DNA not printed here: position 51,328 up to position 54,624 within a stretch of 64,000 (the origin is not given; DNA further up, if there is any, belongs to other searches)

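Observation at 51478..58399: Tandem paralogous CarbopepD_reg-repeat/PDZ giants followed by a TolB-like lipoprotein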

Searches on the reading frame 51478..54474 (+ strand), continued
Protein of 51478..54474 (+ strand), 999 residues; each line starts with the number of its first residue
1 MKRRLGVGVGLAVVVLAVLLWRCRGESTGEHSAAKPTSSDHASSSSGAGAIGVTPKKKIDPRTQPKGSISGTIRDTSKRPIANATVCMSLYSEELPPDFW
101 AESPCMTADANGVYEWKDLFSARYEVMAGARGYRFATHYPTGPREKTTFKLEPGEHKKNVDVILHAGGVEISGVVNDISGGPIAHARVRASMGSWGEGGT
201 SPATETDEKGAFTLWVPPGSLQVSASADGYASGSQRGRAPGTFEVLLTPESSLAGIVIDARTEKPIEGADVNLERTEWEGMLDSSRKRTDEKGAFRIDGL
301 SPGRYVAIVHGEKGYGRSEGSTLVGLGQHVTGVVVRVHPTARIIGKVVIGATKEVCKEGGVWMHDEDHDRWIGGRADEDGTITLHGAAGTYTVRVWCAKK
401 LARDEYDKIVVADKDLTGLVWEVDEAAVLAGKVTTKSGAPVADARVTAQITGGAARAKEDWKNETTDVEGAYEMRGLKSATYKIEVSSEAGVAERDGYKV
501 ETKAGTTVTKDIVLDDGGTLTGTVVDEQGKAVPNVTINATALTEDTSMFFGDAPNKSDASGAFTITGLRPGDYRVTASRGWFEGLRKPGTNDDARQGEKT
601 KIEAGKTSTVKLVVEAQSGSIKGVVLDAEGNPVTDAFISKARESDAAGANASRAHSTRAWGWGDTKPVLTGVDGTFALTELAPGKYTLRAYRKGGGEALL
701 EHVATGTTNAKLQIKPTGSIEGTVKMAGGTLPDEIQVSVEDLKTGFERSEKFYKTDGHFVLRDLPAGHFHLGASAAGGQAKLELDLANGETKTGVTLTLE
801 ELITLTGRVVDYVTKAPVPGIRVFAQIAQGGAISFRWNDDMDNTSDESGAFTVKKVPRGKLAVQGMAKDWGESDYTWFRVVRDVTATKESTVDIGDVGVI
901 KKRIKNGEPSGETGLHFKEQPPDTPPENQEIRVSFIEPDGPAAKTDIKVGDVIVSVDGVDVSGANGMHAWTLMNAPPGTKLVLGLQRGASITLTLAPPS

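Call 16: find_encoding_contigs(protein=P0070, flank=8000, max_places=2)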
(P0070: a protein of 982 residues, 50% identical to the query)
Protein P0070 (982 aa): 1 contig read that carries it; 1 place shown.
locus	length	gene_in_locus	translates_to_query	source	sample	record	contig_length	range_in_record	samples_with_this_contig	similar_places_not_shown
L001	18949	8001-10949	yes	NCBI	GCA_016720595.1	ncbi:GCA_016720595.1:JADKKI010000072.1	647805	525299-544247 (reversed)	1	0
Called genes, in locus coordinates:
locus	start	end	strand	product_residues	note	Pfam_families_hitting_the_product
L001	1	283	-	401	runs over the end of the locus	PF01103:Omp85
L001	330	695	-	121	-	-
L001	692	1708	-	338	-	-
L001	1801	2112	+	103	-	-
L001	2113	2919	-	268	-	PF00149:Metallophos, PF12850:Metallophos_2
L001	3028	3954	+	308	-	-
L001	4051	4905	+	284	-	PF02569:Pantoate_ligase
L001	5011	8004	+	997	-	PF02369:Big_1 (faint), PF10670:DUF4198 (faint), PF00775:Dioxygenase_C (faint), PF13620:CarboxypepD_reg, PF13715:CarbopepD_reg_2 (faint), PF13620:CarboxypepD_reg, PF13620:CarboxypepD_reg, PF00595:PDZ (weak), +7 more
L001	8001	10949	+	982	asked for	PF00775:Dioxygenase_C (faint), PF17210:SdrD_B (faint), PF13620:CarboxypepD_reg, PF13715:CarbopepD_reg_2 (weak), PF13620:CarboxypepD_reg, PF00595:PDZ (weak), PF13180:PDZ_2, PF17820:PDZ_6 (weak), +6 more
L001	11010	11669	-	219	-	-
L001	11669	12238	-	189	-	-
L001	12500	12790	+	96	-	PF00166:Cpn10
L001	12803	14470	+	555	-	-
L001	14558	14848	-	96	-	-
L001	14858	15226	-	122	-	-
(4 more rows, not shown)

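Call 17: find_encoding_contigs(protein=P0108, flank=8000, max_places=2)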
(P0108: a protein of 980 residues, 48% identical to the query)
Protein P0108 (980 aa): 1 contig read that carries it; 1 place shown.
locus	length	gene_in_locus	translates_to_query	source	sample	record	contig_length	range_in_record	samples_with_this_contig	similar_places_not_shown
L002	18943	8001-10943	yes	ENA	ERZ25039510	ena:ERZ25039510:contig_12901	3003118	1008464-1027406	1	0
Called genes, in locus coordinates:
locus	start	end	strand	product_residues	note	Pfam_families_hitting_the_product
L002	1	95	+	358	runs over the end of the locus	-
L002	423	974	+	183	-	PF02569:Pantoate_ligase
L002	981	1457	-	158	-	-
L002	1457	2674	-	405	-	PF11845:Tll0287-like (weak)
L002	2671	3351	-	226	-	PF14522:Cytochrome_C7 (faint), PF22113:Mtrc-MtrF_II-IV_dom (faint), PF09699:Paired_CXXCH_1 (faint), PF14537:Cytochrom_c3_2 (weak)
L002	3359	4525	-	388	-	-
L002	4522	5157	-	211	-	PF00691:OmpA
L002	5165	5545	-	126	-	PF03259:Robl_LC7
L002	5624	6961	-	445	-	PF00069:Pkinase, PF07714:PK_Tyr_Ser-Thr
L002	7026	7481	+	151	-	-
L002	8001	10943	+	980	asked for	PF14686:fn3_3 (faint), PF00775:Dioxygenase_C (faint), PF13620:CarboxypepD_reg, PF13715:CarbopepD_reg_2 (faint), PF17210:SdrD_B (faint), PF13620:CarboxypepD_reg, PF13620:CarboxypepD_reg (weak), PF13620:CarboxypepD_reg, +7 more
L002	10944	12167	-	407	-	-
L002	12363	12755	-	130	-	-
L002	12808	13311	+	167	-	PF00118:Cpn60_TCP1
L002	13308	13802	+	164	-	-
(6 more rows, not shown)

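Call 22: search_solved_structures(query=A2, max_evalue=0.01)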
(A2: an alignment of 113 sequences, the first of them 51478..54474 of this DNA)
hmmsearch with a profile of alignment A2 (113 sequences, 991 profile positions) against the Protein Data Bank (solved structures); distinct sequences matched with E-value up to 0.01: 102 (the best 60 are shown).
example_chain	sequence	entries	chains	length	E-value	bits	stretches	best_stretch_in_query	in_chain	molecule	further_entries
9c7v_B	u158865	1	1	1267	2.2e-18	68.5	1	251-433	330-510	BOS complex subunit NOMO2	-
6jjk_A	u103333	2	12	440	1.9e-07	32.3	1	903-988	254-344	Periplasmic serine endoprotease DegP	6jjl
3mh4_A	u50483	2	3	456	2e-07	32.3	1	903-988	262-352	Protease do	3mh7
3mh5_A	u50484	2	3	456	2e-07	32.3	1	903-988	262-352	Protease do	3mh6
3otp_A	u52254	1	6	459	2e-07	32.3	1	903-988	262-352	Protease do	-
1ky9_A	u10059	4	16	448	2e-07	32.2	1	903-988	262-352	PROTEASE DO | Periplasmic serine endoprotease DegP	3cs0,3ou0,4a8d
2zle_A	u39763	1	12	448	2e-07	32.2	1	903-988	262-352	Protease do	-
6jjo_A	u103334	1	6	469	2.2e-07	32.1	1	903-988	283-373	Periplasmic serine endoprotease DegP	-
8f0a_A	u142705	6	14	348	1.1e-06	29.8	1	903-988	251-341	Periplasmic serine endoprotease DegP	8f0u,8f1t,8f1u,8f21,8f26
7xft_A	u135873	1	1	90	5.1e-06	27.6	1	929-984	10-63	Putative zinc metalloprotease PA3649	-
7xfu_A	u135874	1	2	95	5.9e-06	27.4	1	929-984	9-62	Putative zinc metalloprotease PA3649,peptide GPAVLA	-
1wf7_A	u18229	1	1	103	1.8e-05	25.8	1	924-982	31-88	Enigma homologue protein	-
2uzc_A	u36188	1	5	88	1.9e-05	25.7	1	923-981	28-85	PDZ AND LIM DOMAIN 5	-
9f6s_A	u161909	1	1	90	2.3e-05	25.4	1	923-980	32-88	PDZ and LIM domain protein 5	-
2w4f_A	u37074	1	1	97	2.4e-05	25.4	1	903-980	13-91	PROTEIN LAP4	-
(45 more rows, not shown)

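Call 23: find_related_loci(query=A2, collection=genome_contigs, flank=8000)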
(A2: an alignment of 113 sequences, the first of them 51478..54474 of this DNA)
Query A2 (999 aa) in genome_contigs; peptide patterns used: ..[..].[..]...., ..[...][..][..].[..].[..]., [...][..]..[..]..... (x = any residue, [..] = any of these).
530 stretches matched a pattern; 111 encode a relative of the query (tblastn E <= 1e-3); the best 80 are kept; 78 distinct loci.
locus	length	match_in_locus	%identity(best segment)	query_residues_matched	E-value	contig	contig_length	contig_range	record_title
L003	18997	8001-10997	99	1-999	0e+0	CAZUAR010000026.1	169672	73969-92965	MAG TPA_asm: uncultured Kofleriaceae bacterium isolate binchicken_co242_106 genome assembly, contig: NODE_298_length_169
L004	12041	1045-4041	74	2-996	0e+0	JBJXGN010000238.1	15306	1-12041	MAG: Kofleriaceae bacterium isolate F1F2.bin.256 k127_4694091, whole genome shotgun sequence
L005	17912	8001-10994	73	1-999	0e+0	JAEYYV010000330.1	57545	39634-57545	MAG: Proteobacteria bacterium isolate OH_CBlB_67 k127_380745, whole genome shotgun sequence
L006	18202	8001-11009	80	1-999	0e+0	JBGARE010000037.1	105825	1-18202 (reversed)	MAG: Kofleriaceae bacterium isolate MAG_AAO_AS.67 AAOAS-67_NODE_37_length_105825_cov_6.705328, whole genome shotgun sequ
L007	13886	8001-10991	56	2-998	0e+0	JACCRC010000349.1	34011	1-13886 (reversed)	MAG: Deltaproteobacteria bacterium isolate MGR_bin12 SD2897-2912_k127_2611377, whole genome shotgun sequence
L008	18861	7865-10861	56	2-998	0e+0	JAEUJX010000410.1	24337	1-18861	MAG: Myxococcales bacterium isolate new MAG-80 k141_544878, whole genome shotgun sequence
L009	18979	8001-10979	56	3-998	0e+0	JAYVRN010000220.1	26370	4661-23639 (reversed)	MAG: Myxococcales bacterium isolate GL73_DN_concoct_207_sub GL73_DN_concoct_207_sub_219, whole genome shotgun sequence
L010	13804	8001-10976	55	1-998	0e+0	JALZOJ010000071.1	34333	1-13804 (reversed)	MAG: Myxococcota bacterium isolate MSU bin108 SD1459_NODE_145_length_34333_cov_14.477665, whole genome shotgun sequence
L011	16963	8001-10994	55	2-998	0e+0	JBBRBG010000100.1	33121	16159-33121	MAG: Haliangiales bacterium isolate Co_metawrap_2332 Cmw_2332_k141_15885425_length_33121_cov_10.9982, whole genome shotg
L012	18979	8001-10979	56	3-998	0e+0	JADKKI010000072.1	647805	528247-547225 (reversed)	MAG: Myxococcales bacterium isolate Vibo_18-Q3-R45-57_MAXAC.190 tig00179043-10-6516770, whole genome shotgun sequence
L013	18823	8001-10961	54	2-999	0e+0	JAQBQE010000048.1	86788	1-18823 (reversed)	MAG: Myxococcales bacterium isolate RYN_365 scaffold_599216, whole genome shotgun sequence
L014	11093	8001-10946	51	1-998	0e+0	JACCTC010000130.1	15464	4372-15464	MAG: Deltaproteobacteria bacterium isolate MGR_bin64 SD2897-2912_k127_7518210, whole genome shotgun sequence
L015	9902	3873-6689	52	56-998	0e+0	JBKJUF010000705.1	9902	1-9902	MAG: Kofleriaceae bacterium isolate ant_bin.650 k117_559582, whole genome shotgun sequence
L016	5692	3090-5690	56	1-868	0e+0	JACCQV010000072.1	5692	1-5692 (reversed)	MAG: Deltaproteobacteria bacterium isolate MGR_bin5 SD2897-2912_k127_4657001, whole genome shotgun sequence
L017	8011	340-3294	50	1-998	0e+0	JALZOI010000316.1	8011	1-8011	MAG: Myxococcota bacterium isolate MSU bin107 SD1459_NODE_2621_length_8011_cov_3.470320, whole genome shotgun sequence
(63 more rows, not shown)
